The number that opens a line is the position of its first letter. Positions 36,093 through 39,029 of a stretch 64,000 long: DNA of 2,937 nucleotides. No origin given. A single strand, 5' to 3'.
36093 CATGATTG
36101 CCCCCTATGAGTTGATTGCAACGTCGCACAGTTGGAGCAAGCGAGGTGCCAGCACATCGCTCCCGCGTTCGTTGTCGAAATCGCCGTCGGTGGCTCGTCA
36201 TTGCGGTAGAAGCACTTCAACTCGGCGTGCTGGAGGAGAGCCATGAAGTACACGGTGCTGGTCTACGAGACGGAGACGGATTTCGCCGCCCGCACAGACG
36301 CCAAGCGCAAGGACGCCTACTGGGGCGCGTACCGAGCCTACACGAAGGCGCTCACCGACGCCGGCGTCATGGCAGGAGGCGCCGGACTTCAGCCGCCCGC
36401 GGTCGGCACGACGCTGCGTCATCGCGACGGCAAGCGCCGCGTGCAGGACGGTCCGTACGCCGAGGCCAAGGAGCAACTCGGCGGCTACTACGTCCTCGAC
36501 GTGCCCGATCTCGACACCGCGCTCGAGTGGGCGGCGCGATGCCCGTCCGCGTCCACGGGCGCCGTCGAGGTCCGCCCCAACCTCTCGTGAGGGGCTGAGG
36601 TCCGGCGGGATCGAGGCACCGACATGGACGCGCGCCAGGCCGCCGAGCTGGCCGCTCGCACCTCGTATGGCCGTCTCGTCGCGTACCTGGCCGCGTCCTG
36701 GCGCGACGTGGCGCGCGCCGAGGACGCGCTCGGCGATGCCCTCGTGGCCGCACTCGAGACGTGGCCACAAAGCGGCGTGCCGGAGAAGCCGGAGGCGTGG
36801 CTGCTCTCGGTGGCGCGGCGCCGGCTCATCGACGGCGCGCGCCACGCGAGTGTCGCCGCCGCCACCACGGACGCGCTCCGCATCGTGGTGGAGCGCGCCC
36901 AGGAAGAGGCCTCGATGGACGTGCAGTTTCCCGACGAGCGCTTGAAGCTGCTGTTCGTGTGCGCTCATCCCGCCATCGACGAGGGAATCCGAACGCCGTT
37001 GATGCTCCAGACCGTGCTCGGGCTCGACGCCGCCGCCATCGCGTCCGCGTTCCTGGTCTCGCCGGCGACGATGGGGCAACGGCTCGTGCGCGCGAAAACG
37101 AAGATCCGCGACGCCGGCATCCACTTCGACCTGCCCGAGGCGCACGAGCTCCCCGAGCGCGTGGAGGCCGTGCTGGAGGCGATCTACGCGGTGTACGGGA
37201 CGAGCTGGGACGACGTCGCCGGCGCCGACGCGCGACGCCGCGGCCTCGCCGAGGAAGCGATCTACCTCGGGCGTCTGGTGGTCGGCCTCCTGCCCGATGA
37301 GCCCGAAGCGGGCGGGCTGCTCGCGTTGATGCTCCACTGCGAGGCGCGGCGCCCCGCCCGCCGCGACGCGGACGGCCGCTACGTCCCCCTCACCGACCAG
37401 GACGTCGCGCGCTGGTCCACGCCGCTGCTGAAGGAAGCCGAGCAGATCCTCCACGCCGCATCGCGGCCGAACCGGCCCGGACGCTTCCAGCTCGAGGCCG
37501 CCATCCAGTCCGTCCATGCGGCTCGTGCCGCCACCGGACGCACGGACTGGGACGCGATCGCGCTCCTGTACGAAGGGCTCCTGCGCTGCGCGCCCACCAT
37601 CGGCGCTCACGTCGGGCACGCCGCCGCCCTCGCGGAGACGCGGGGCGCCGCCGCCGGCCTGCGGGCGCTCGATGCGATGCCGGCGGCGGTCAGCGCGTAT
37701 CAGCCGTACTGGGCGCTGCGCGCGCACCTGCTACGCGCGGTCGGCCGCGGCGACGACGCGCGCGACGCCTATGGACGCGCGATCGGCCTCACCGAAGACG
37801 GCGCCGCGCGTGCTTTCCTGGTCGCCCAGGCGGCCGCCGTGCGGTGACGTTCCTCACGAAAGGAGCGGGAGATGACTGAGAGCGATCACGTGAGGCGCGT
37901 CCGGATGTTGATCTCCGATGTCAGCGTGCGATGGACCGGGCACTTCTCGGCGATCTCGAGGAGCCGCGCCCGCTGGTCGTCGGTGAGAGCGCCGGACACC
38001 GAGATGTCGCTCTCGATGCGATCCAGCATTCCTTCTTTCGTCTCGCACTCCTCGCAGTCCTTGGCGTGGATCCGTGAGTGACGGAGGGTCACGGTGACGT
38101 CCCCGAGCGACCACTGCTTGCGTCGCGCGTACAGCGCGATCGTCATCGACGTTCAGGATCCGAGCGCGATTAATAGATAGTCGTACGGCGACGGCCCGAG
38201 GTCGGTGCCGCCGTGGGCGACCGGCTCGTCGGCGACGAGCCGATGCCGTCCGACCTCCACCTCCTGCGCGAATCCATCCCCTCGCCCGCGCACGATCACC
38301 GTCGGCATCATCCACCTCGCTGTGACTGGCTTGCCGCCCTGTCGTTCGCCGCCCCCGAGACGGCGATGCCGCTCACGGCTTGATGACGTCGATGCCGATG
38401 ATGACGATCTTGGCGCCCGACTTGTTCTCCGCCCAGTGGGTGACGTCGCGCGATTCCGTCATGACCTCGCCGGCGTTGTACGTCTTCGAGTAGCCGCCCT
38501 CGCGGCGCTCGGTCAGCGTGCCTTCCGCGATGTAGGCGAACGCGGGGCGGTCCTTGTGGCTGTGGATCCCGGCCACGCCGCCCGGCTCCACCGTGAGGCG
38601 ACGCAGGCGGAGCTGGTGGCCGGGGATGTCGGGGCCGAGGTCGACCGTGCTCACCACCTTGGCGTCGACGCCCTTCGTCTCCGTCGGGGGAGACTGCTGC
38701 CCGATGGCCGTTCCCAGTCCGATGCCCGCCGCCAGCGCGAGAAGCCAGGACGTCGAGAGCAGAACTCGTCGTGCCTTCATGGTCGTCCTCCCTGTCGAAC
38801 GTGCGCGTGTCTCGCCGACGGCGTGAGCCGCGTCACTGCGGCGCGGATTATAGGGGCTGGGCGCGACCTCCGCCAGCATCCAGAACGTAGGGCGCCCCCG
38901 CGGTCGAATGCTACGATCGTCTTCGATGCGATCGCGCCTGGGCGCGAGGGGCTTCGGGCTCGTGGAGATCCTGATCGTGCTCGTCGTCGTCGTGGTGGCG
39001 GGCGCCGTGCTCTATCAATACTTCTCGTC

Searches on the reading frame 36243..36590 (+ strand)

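Call 32: search_protein_families(library=pfam, proteins=[window:36243-36590:+], max_evalue=0.00001)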
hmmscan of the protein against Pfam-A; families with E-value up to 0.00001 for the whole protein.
window:36243-36590:+ (115 aa): 1 family
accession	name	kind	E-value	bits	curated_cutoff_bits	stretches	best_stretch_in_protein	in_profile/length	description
PF03795.20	YCII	-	6.8e-21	75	24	1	1-112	1-90/95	YCII-related domain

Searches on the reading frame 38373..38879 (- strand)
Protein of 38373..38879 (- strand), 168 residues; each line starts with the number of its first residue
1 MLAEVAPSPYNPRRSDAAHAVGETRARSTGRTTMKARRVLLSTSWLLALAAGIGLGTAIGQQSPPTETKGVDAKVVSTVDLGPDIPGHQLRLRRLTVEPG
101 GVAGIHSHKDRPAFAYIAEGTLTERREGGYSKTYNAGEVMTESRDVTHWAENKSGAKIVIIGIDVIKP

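Call 32: search_protein_families(library=pfam, proteins=[window:38373-38879:-], max_evalue=0.00001)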
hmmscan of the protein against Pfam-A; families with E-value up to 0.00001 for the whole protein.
window:38373-38879:- (168 aa): 1 family
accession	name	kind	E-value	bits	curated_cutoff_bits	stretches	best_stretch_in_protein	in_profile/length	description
PF07883.17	Cupin_2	-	3.7e-09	36.6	27.2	1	95-159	3-65/70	Cupin domain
